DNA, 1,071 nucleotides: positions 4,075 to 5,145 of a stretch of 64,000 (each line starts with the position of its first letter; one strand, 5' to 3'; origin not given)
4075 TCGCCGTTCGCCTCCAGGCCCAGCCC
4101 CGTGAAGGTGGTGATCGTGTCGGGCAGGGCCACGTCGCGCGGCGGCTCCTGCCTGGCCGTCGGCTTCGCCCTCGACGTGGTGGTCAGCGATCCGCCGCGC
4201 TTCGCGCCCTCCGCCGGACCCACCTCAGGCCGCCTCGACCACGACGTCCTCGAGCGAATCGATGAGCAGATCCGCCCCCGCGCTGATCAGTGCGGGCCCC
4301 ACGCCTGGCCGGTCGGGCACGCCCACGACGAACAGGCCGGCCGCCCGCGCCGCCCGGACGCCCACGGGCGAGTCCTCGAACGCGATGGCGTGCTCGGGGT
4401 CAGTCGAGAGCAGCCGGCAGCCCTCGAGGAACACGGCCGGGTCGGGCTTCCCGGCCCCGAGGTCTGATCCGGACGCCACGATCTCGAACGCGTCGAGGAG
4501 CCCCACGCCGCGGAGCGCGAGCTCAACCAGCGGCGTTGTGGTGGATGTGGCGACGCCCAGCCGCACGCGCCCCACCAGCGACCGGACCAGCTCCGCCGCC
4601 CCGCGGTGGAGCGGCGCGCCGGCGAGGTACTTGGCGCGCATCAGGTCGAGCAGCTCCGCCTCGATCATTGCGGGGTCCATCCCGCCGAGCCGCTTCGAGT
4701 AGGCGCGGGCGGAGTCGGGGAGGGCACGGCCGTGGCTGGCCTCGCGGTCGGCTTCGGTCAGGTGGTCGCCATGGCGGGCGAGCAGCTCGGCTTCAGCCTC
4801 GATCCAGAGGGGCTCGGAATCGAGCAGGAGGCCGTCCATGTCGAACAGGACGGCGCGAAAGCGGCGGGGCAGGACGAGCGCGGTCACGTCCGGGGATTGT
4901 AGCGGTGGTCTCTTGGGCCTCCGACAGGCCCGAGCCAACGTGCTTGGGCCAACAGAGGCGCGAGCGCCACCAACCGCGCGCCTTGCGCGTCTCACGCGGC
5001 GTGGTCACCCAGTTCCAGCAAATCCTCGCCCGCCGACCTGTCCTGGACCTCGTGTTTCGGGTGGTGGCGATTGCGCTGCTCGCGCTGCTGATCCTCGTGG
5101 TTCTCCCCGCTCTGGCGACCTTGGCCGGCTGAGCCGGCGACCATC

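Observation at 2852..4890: One LexA box serves divergent dnaE2 and a GyrI-like gene, with an MfpA/Qnr-like pentapeptide-repeat gene adjacent: a putative SOS-linked gyrase-protection module beside the mutasome polymerase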

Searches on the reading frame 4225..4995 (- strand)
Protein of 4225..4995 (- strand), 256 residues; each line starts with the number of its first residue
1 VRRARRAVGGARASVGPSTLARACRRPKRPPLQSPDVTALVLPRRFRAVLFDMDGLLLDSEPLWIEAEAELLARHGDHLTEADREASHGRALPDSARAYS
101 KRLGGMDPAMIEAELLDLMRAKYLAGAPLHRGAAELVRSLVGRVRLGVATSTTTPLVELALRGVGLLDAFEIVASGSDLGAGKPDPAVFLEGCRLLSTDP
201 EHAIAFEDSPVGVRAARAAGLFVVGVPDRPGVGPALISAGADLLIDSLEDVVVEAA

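Call 4: search_protein_families(library=pfam, proteins=[window:4225-4995:-], max_evalue=0.01)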
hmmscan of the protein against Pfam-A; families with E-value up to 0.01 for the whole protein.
window:4225-4995:- (256 aa): 2 families
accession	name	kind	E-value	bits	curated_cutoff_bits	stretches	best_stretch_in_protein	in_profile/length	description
PF00702.32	Hydrolase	-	4.5e-24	86.3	26.4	1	47-220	2-191/191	haloacid dehalogenase-like hydrolase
PF13419.12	HAD_2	-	5.6e-23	82.4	23.8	1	49-226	1-178/178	Haloacid dehalogenase-like hydrolase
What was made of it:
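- Checked: ORF 4225-4887 (-) is a HAD-IA hydrolase (4.5e-24, call 4).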

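Call 7: search_protein_families(library=ncbifam, proteins=[window:4225-4995:-], max_evalue=0.01)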
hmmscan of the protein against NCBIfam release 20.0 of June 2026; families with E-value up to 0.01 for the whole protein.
window:4225-4995:- (256 aa): 29 families (the best 25 are shown)
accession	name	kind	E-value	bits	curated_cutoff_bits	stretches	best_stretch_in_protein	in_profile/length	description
NF008087.0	PRK10826.1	equivalog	1.9e-25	89.8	191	1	43-229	4-194/222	hexitol phosphatase HxpB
TIGR02009.1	PGMB-YQAB-SF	subfamily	2.1e-24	86.8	153.35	1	47-226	2-186/186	beta-phosphoglucomutase family hydrolase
NF008000.0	PRK10725.1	equivalog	1.5e-20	74.1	215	1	45-226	4-185/188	fructose-1-phosphate/6-phosphogluconate phosphatase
NF053653.1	InDiPhoBT2121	equivalog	2.6e-20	72.9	245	1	47-252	2-212/216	inorganic diphosphatase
TIGR01990.1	bPGM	equivalog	3.2e-18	66.3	189.4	1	46-226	1-186/187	beta-phosphoglucomutase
TIGR01509.1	HAD-SF-IA-v3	subfamily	2e-16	60.5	29.4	1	124-226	61-154/154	HAD-IA family hydrolase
TIGR01449.2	PGP_bact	equivalog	8.5e-16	58.1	180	1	49-250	1-208/213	phosphoglycolate phosphatase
NF008610.0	PRK11587.1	equivalog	2.2e-15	56.6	282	1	46-254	3-206/219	sugar phosphatase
NF046057.1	bifunc_MtlD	equivalog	5e-14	51.7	800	1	46-226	7-191/683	bifunctional mannitol-1-phosphate dehydrogenase/phosphatase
NF009695.0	PRK13222.1-2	equivalog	6.5e-14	51.9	225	1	144-252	111-219/226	phosphoglycolate phosphatase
TIGR01454.1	AHBA_synth_RP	hypoth_equivalog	2.5e-11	43.6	246.65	1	49-251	1-199/205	AHBA synthesis associated protein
TIGR02253.1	CTE7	subfamily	2.7e-11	43.7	169.75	1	47-230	3-198/221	TIGR02253 family HAD-type hydrolase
NF009696.0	PRK13222.1-3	equivalog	1e-10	41.7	359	1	45-221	2-181/223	N-acetylmuramic acid 6-phosphate phosphatase MupP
NF009804.0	PRK13288.1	equivalog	3.2e-10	39.9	218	1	46-227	3-182/215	pyrophosphatase PpaX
NF009694.0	PRK13222.1-1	equivalog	3.2e-10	39.8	415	1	144-252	128-236/252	phosphoglycolate phosphatase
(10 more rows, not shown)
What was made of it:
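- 4225..4887 (-): HAD-IA hydrolase (beta-phosphoglucomutase / sugar-phosphatase-like). It is the first gene of the operon, and its stop codon lies 1 nt before the PRP start. Calls 4, 7.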
